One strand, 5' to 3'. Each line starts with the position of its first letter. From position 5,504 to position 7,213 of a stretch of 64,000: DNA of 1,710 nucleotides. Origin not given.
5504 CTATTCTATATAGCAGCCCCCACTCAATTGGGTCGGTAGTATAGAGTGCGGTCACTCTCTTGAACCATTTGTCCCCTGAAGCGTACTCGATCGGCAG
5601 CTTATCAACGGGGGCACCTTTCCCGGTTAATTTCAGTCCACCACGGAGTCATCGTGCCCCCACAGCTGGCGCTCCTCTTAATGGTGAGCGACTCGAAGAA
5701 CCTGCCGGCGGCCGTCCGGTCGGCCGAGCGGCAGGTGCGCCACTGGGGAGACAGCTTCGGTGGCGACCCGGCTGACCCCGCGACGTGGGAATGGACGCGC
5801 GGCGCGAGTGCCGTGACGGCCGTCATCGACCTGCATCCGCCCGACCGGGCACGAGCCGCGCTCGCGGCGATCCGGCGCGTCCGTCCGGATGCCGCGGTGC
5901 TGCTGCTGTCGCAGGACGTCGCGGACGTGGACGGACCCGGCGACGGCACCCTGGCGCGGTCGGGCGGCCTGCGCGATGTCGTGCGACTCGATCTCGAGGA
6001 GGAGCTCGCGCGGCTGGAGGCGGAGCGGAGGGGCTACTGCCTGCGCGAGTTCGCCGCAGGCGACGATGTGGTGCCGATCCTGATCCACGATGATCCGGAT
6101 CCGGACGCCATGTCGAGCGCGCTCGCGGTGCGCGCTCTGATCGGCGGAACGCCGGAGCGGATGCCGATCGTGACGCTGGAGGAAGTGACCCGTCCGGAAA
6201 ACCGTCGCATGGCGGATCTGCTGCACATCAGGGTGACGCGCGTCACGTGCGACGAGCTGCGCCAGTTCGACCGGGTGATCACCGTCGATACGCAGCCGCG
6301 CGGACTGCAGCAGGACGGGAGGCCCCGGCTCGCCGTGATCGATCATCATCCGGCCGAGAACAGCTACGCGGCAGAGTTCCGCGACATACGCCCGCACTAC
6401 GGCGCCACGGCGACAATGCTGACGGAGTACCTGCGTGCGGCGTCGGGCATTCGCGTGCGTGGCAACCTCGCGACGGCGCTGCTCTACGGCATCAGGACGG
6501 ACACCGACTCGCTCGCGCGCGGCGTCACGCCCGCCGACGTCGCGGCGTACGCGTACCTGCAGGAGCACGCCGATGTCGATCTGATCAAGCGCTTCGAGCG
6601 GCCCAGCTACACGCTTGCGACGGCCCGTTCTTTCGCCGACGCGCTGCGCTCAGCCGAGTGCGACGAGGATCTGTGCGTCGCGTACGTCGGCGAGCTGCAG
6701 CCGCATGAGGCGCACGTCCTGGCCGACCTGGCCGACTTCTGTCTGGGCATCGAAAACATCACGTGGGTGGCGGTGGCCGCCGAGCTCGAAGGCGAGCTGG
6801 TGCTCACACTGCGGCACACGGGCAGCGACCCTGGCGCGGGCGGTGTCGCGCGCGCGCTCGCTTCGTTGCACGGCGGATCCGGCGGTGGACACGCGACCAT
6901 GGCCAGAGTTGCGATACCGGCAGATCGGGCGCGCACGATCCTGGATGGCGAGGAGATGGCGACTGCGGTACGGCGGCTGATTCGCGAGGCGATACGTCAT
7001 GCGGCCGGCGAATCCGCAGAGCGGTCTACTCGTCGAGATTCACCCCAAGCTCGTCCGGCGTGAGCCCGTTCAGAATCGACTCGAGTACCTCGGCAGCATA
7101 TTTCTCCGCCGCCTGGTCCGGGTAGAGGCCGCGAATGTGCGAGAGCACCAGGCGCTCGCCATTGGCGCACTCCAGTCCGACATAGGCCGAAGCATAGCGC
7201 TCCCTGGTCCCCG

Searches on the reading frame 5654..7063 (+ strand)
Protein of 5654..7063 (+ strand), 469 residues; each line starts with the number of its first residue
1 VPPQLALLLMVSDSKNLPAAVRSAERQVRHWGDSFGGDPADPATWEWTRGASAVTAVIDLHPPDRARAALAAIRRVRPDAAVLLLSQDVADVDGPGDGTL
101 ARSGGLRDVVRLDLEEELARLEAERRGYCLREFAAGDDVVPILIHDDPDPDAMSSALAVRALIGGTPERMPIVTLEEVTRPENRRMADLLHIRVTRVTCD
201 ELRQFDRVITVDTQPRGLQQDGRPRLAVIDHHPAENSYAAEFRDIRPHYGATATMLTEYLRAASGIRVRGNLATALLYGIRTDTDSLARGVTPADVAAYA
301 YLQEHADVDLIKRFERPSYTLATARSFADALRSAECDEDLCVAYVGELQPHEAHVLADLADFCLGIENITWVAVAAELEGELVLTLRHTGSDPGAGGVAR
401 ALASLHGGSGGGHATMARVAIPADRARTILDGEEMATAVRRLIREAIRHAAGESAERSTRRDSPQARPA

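Call 3: search_protein_families(library=pfam, proteins=[window:5654-7063:+], max_evalue=1)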
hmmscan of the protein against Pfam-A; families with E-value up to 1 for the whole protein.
window:5654-7063:+ (469 aa): 2 families
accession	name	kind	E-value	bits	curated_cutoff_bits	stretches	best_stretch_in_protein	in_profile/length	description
PF01368.27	DHH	-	2.8e-09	37.7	28.1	1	142-280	4-125/125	DHH family, N-terminal domain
PF02272.25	DHHA1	-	2.3e-07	31.6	25.9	1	352-431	14-94/102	DHHA1 domain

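Call 4: search_protein_families(library=ncbifam, proteins=[window:5654-7063:+], max_evalue=1)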
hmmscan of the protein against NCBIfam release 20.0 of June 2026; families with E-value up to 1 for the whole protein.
window:5654-7063:+ (469 aa): 5 families
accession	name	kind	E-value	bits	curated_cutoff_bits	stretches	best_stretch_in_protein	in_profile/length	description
NF003877.0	PRK05427.1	equivalog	2.5e-08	33.7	283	1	144-310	8-176/308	manganese-dependent inorganic pyrophosphatase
NF011449.0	PRK14869.2-5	equivalog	0.00047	19.3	411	1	227-309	231-314/451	putative manganese-dependent inorganic diphosphatase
NF011442.0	PRK14869.1-4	equivalog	0.004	15.6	400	1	245-311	348-414/543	putative manganese-dependent inorganic diphosphatase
NF011445.0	PRK14869.2-1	equivalog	0.0055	15.2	483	1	226-311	330-416/548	putative manganese-dependent inorganic diphosphatase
NF053633.1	OlncasPapPhNrnA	equivalog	0.011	14.7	350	1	226-287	107-167/317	bifunctional oligoribonuclease/PAP phosphatase NrnA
